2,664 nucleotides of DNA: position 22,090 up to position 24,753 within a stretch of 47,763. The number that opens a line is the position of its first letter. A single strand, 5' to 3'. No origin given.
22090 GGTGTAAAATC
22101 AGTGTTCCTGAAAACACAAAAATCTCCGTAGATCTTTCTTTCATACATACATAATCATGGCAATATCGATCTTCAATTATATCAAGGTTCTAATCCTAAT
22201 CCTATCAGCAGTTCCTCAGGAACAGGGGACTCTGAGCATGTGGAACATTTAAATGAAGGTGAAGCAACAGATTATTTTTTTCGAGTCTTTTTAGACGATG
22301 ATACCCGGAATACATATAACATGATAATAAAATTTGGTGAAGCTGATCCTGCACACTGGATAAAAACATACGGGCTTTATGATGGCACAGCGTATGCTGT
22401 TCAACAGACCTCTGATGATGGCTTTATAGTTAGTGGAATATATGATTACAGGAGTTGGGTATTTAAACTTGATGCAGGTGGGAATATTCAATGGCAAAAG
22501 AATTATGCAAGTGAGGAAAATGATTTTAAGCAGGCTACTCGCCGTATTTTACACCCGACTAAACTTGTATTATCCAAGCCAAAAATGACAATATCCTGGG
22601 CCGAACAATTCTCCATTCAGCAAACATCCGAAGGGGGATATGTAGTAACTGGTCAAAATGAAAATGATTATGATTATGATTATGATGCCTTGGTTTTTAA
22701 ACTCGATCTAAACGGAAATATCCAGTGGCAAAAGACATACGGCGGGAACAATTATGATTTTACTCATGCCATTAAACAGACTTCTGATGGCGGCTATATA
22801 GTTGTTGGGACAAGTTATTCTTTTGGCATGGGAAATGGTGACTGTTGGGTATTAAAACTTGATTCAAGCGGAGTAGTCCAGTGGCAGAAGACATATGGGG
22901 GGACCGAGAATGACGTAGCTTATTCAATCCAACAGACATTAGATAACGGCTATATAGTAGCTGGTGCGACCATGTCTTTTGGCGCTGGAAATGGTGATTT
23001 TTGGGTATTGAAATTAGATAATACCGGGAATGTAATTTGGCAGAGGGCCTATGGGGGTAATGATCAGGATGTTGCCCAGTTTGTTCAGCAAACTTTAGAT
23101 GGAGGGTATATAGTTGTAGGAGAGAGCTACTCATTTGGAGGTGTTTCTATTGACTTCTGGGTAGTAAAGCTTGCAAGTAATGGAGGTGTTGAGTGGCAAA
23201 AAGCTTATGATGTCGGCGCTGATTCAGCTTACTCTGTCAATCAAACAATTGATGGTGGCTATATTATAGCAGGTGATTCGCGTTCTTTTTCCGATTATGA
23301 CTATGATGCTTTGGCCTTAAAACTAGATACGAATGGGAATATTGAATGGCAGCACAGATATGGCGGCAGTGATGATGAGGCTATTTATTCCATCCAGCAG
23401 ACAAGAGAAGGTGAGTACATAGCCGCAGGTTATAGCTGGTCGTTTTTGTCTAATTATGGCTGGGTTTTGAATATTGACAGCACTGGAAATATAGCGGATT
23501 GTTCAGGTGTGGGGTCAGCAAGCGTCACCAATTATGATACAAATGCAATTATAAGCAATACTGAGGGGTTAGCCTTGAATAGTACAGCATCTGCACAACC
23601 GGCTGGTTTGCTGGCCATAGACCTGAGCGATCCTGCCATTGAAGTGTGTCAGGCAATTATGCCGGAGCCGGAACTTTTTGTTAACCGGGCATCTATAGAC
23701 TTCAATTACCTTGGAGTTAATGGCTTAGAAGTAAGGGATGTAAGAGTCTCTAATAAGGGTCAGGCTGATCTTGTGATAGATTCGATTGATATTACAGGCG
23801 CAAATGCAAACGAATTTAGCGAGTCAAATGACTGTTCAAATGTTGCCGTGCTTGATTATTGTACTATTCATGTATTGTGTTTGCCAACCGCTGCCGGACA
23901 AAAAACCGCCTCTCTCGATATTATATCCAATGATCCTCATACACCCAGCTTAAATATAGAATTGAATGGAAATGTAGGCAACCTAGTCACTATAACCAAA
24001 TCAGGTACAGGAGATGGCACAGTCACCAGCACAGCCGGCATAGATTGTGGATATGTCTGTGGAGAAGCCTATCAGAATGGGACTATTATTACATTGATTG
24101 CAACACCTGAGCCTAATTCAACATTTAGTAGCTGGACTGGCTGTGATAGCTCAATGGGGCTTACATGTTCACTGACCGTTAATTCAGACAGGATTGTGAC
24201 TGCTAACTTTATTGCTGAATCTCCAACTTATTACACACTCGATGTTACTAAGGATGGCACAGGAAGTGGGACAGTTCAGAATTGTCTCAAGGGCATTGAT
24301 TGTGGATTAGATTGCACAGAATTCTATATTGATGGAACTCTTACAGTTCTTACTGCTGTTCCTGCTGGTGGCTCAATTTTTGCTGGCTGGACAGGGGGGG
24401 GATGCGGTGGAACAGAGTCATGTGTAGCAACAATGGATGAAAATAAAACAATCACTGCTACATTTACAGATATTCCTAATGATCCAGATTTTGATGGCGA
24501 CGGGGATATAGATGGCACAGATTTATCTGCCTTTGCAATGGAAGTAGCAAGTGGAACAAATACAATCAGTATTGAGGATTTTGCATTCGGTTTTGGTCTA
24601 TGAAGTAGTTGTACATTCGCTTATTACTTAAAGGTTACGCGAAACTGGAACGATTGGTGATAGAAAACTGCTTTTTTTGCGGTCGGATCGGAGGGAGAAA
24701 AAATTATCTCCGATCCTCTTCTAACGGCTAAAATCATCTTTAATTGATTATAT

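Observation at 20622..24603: Two adjacent ORFs are one ~1,320-codon secreted multidomain protease gene split at a (CATA)3 tract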

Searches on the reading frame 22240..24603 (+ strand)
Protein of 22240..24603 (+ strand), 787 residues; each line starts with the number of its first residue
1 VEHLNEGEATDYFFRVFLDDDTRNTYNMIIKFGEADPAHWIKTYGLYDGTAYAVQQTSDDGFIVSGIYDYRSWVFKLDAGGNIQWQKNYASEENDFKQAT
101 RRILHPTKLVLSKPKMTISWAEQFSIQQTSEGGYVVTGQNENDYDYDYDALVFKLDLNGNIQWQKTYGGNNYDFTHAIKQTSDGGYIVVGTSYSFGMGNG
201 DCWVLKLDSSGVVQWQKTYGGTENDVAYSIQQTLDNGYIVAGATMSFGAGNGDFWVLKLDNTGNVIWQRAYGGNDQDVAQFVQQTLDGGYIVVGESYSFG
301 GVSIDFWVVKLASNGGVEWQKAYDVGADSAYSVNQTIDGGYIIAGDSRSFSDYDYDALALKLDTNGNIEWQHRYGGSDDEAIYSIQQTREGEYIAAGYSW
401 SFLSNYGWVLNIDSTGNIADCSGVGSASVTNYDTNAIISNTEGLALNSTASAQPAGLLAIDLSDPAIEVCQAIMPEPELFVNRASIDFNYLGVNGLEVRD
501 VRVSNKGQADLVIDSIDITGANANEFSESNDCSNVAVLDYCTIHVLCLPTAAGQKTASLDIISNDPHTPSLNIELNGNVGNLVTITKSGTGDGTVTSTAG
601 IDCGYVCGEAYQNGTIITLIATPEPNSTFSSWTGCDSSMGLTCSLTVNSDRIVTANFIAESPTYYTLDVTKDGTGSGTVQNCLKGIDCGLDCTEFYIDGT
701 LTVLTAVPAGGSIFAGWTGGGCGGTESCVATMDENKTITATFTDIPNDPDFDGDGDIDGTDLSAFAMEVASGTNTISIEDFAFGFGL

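Call 32: find_homologous_proteins(query=window:22303-24600:+, max_evalue=0.00001)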
Query seq(766 aa) (766 aa): 7993 proteins with E <= 0.00001 among 8000 candidates; the best 120 are listed.
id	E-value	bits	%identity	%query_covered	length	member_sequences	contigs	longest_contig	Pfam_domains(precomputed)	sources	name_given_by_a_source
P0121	0.0e+0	1667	95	100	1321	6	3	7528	PF13365.13,PF18998.7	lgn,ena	-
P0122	0.0e+0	1105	39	51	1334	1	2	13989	PF20297.5,PF26094.1,PF17164.11,PF17957.8,PF09238.17,PF25293.2,PF19077.7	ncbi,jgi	-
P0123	0.0e+0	1039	44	48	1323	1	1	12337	PF20297.5,PF26094.1,PF17164.11,PF17957.8,PF09238.17,PF13750.13,PF25293.2,PF19077.7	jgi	-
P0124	0.0e+0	1033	44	48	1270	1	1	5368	PF20297.5,PF26094.1,PF17164.11,PF17957.8,PF09238.17,PF13750.13,PF25293.2,PF19077.7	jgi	-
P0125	4.2e-288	976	52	38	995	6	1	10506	PF26094.1,PF17164.11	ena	-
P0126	1.3e-285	968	43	49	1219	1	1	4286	PF20297.5,PF26094.1,PF17164.11,PF17957.8,PF09238.17,PF13750.13,PF25293.2,PF19077.7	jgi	-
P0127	1.2e-281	955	44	55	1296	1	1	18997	PF26094.1,PF00041.28,PF16656.12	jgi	jgi:uncharacterized delta-60 repeat protein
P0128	1.1e-279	948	45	54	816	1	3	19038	PF26094.1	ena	-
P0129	3.4e-274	930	35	82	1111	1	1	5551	PF26094.1,PF00801.27,PF17164.11,PF24005.2,PF18911.7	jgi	jgi:uncharacterized delta-60 repeat protein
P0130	3.7e-262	890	43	57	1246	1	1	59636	-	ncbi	-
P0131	1.5e-253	862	46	54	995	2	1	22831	PF26094.1,PF17164.11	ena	-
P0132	1.7e-248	845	45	54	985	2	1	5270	PF26094.1,PF17164.11,PF07705.18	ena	-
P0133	3.8e-244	831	42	59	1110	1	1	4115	PF26094.1,PF00801.27,PF17164.11,PF18911.7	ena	-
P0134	1.6e-242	825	43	51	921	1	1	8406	PF17164.11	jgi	-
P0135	1.4e-241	822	42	59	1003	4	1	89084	PF26094.1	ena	-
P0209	2.6e-169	583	48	83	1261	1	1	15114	PF22073.3,PF13360.14,PF15780.12,PF17164.11,PF18998.7,PF22544.3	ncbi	-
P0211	1.8e-168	580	51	39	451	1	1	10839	PF00404.25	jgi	jgi:hypothetical protein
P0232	3.8e-161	556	44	83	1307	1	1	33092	PF22073.3,PF13365.13,PF04151.22,PF15780.12,PF18998.7,PF07705.18,PF22544.3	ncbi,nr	ncbi:MAG: choice-of-anchor D domain-containing protein [Nitrospirae bacterium]|nr:choice-of-anchor D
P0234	2.0e-159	550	45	83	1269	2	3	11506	PF22073.3,PF15780.12,PF17164.11,PF18998.7,PF22544.3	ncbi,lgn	-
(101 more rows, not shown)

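Call 34: find_encoding_contigs(protein=P0121, flank=10000, max_places=10)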
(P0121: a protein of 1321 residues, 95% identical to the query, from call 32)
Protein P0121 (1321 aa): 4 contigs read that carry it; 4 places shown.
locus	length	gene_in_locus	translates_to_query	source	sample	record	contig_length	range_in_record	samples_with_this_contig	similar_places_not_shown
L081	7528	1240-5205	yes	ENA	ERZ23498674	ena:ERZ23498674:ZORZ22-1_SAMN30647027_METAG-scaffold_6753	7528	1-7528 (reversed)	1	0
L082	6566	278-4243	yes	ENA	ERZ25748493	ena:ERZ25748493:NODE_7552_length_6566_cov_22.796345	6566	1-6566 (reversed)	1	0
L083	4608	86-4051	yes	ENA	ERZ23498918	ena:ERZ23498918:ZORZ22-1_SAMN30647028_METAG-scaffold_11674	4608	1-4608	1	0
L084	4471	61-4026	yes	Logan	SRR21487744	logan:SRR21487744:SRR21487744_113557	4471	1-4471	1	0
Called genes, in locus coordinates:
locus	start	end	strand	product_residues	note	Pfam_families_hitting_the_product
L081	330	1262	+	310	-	PF02881:SRP54_N, PF01656:CbiA (faint), PF00448:SRP54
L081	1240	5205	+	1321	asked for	PF13365:Trypsin_2 (faint), PF18998:Flg_new_2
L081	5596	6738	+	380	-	PF01168:Ala_racemase_N, PF00842:Ala_racemase_C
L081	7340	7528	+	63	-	?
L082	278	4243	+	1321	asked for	PF13365:Trypsin_2 (faint), PF18998:Flg_new_2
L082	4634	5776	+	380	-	PF01168:Ala_racemase_N, PF00842:Ala_racemase_C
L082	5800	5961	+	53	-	-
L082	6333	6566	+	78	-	?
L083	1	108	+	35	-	?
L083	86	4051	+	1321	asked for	PF13365:Trypsin_2 (faint), PF18998:Flg_new_2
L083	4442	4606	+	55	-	?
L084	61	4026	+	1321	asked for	PF13365:Trypsin_2 (faint), PF18998:Flg_new_2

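Call 45: search_protein_families(library=pfam, max_evalue=10, proteins=[P0121])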
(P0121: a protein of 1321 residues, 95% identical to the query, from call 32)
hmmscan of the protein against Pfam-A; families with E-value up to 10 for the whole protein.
P0121 (1321 aa): 7 families
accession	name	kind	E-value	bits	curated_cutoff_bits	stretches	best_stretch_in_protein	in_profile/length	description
PF18998.6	Flg_new_2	-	3.5e-17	62.6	23.6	2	1118-1193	2-71/73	Divergent InlB B-repeat domain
PF13365.12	Trypsin_2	-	1.8e-05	26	27.6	1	263-422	1-143/144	Trypsin-like peptidase domain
PF13360.13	PQQ_2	-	0.00012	22.2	27.6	1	686-910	5-199/233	Outer membrane protein assembly factor BamB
PF04151.21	PPC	-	0.00023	22.4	25.9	1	485-551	1-67/70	Bacterial pre-peptidase C-terminal domain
PF15780.11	ASH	-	0.0015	19.1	27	1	1014-1104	8-97/98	Abnormal spindle-like microcephaly-assoc'd, ASPM-SPD-2-Hydin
PF22544.2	HYDIN_VesB_CFA65-like_Ig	-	0.0025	18.5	25.5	1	1015-1111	5-99/100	HYDIN/CFA65/VesB-like, Ig-like domain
PF22073.2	Cep192_D4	-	0.064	13.9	35.5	1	1011-1112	2-110/112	Cep192 domain 4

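Call 53: search_protein_families(library=pfam, max_evalue=0.01, proteins=[P0232, P0209, P0234])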
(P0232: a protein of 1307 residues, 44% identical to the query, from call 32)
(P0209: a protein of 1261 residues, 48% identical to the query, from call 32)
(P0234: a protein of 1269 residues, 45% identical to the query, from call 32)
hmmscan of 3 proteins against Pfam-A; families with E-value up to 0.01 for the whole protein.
P0232 (1307 aa): 7 families
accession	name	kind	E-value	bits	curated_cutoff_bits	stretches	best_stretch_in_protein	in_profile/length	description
PF07705.17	CARDB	-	1.9e-41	140.8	22.7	3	1192-1299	2-99/101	CARDB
PF18998.6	Flg_new_2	-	1.4e-11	44.7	23.6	1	887-956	9-72/73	Divergent InlB B-repeat domain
PF15780.11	ASH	-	3.9e-09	37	27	1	776-865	8-96/98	Abnormal spindle-like microcephaly-assoc'd, ASPM-SPD-2-Hydin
PF22544.2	HYDIN_VesB_CFA65-like_Ig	-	4.8e-09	36.8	25.5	1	778-866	5-92/100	HYDIN/CFA65/VesB-like, Ig-like domain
PF22073.2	Cep192_D4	-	1.7e-08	35.1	35.5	1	775-876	4-112/112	Cep192 domain 4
PF13365.12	Trypsin_2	-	7.8e-06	27.1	27.6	1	44-203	1-143/144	Trypsin-like peptidase domain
PF04151.21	PPC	-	8.2e-06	27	25.9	1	272-339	1-68/70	Bacterial pre-peptidase C-terminal domain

P0209 (1261 aa): 8 families
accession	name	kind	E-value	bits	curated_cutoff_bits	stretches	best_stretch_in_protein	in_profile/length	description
PF22544.2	HYDIN_VesB_CFA65-like_Ig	-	5.5e-11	43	25.5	1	995-1084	7-96/100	HYDIN/CFA65/VesB-like, Ig-like domain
PF15780.11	ASH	-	1.5e-09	38.4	27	1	991-1078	7-93/98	Abnormal spindle-like microcephaly-assoc'd, ASPM-SPD-2-Hydin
PF22073.2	Cep192_D4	-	5.9e-09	36.5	35.5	1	998-1092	11-112/112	Cep192 domain 4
PF18998.6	Flg_new_2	-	9.5e-09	35.6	23.6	1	1123-1171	18-70/73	Divergent InlB B-repeat domain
PF17164.10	DUF5122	-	2.7e-07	31.2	27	1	798-828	2-31/36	Domain of unknown function (DUF5122) beta-propeller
PF13360.13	PQQ_2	-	3.4e-07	30.6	27.6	1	767-890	85-200/233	Outer membrane protein assembly factor BamB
PF13365.12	Trypsin_2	-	0.00023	22.4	27.6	1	262-419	2-143/144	Trypsin-like peptidase domain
PF24507.1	Ig_CFAP65_4th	-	0.00038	21.2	27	1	1035-1090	22-75/76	CFAP65, fourth Ig-like domain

P0234 (1269 aa): 9 families
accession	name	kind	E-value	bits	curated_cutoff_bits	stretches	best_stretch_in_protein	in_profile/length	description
PF22544.2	HYDIN_VesB_CFA65-like_Ig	-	4e-12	46.7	25.5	1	1002-1085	7-90/100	HYDIN/CFA65/VesB-like, Ig-like domain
PF22073.2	Cep192_D4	-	2.8e-11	44.1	35.5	1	997-1099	3-112/112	Cep192 domain 4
PF18998.6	Flg_new_2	-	3.2e-10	40.3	23.6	1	1129-1178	17-70/73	Divergent InlB B-repeat domain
PF17164.10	DUF5122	-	1.3e-09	38.6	27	1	801-830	2-30/36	Domain of unknown function (DUF5122) beta-propeller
PF15780.11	ASH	-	8.3e-08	32.8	27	1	1002-1084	11-92/98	Abnormal spindle-like microcephaly-assoc'd, ASPM-SPD-2-Hydin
PF13365.12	Trypsin_2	-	3.5e-05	25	27.6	1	262-421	1-143/144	Trypsin-like peptidase domain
PF12371.14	TMEM131_like_N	-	7.5e-05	23.3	28.8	1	1001-1080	4-82/84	Transmembrane protein 131-like N-terminal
PF24798.1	Ig-CFAP74_4th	-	0.0063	17.1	28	0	1002-1084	3-83/95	CFAP74 forth Ig-like domain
PF04151.21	PPC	-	0.0065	17.8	25.9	1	488-545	1-58/70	Bacterial pre-peptidase C-terminal domain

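Call 60: list_cluster_members(proteins=[P0121])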
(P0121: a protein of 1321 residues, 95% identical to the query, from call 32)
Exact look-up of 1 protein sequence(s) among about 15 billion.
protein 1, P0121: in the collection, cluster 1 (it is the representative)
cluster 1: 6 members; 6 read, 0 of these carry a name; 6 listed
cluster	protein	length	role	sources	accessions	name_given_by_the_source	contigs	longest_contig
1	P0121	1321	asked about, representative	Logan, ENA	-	-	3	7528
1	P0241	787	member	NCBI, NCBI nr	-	-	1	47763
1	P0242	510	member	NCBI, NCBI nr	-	-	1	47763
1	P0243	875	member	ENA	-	-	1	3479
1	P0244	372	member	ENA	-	-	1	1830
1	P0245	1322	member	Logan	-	-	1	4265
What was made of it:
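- Only one contig carries the allele (call 60). The public protein collection holds two proteins of 510 and 787 aa for this contig (call 60).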

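Call 61: find_encoding_contigs(protein=window:22240-24603:+, flank=10000, max_places=6)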
Protein window:22240-24603:+ (787 aa): no gene with exactly this product is on record in the collection.

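Call 63: find_encoding_contigs(protein=P0245, flank=10000, max_places=6)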
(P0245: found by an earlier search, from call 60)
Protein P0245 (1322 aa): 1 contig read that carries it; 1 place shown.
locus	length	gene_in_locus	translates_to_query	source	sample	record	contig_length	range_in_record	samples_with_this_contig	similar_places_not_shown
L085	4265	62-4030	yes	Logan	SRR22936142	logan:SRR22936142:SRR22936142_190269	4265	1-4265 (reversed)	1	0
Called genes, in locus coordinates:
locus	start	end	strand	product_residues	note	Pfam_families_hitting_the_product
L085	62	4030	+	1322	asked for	PF18998:Flg_new_2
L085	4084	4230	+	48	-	-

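Call 66: predict_structure(alignment_id=A3)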
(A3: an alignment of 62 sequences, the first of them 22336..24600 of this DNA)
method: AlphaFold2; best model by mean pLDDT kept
length: 755 residues; sequences in the alignment: 62
mean_pLDDT: 85.6   pTM: 0.66
mean pLDDT of the five models: 85.6, 85.3, 84.7, 83.6, 82.6
residues with pLDDT >= 90: 445; 70-90: 206; 50-70: 37; < 50: 67
segments of 3 or more residues with pLDDT < 50: 68-89, 716-721, 723-755
pLDDT, mean of each block of 10 residues (from residue 1): 72 86 96 89 95 92 52 35 35 91 90 82 98 95 96 98 94 98 97 97 98 92 98 98 96 98 86 95 98 89 98 86 91 98 93 96 94 87 93 93 96 96 94 91 81 83 87 90 94 89 93 90 92 89 88 88 85 77 90 89 88 90 78 82 80 61 81 87 85 85 90 61 45 41 41 33
secondary structure, 60 per line:
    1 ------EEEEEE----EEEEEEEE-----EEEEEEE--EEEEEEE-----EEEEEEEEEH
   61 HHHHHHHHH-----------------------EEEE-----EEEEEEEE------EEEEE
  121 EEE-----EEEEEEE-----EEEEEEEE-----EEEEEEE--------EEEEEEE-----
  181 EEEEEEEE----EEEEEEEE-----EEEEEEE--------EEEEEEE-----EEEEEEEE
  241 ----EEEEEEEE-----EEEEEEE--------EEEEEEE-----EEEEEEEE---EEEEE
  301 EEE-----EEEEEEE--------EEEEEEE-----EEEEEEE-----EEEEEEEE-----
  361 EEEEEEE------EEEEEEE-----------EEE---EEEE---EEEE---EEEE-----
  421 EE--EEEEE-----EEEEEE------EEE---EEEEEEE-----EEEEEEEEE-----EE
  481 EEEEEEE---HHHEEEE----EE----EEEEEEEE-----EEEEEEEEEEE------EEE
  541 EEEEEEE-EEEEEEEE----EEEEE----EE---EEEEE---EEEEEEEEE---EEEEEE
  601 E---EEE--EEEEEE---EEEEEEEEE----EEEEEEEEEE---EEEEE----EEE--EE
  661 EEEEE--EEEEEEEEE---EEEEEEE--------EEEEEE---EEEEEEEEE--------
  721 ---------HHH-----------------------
elements in order (helices of 4 or more, strands of 3 or more residues): E7-12 E17-24 E30-36 E39-45 E51-59 H60-69 E93-96 E102-109 E116-123 E129-135 E141-148 E154-160 E169-175 E181-188 E193-200 E206-212 E221-227 E233-240 E245-252 E258-264 E273-279 E285-292 E296-303 E309-315 E324-330 E336-342 E348-355 E361-367 E374-380 E392-394 E398-401 E405-408 E412-415 E425-429 E435-440 E447-449 E453-459 E465-473 E479-487 E494-497 E508-515 E521-531 E538-547 E549-556 E561-565 E575-579 E583-591 E595-601 E605-607 E610-615 E619-627 E632-641 E645-649 E654-656 E659-665 E668-676 E680-686 E695-700 E704-712
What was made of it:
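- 24472..24603 (+): C-terminal tail with one DxDxDG Ca-loop-like motif plus the stop codon; not a recognisable dockerin. calls 45, 66
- On Dockerin type I (PF00404): Call 66: tail pLDDT 33-45.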
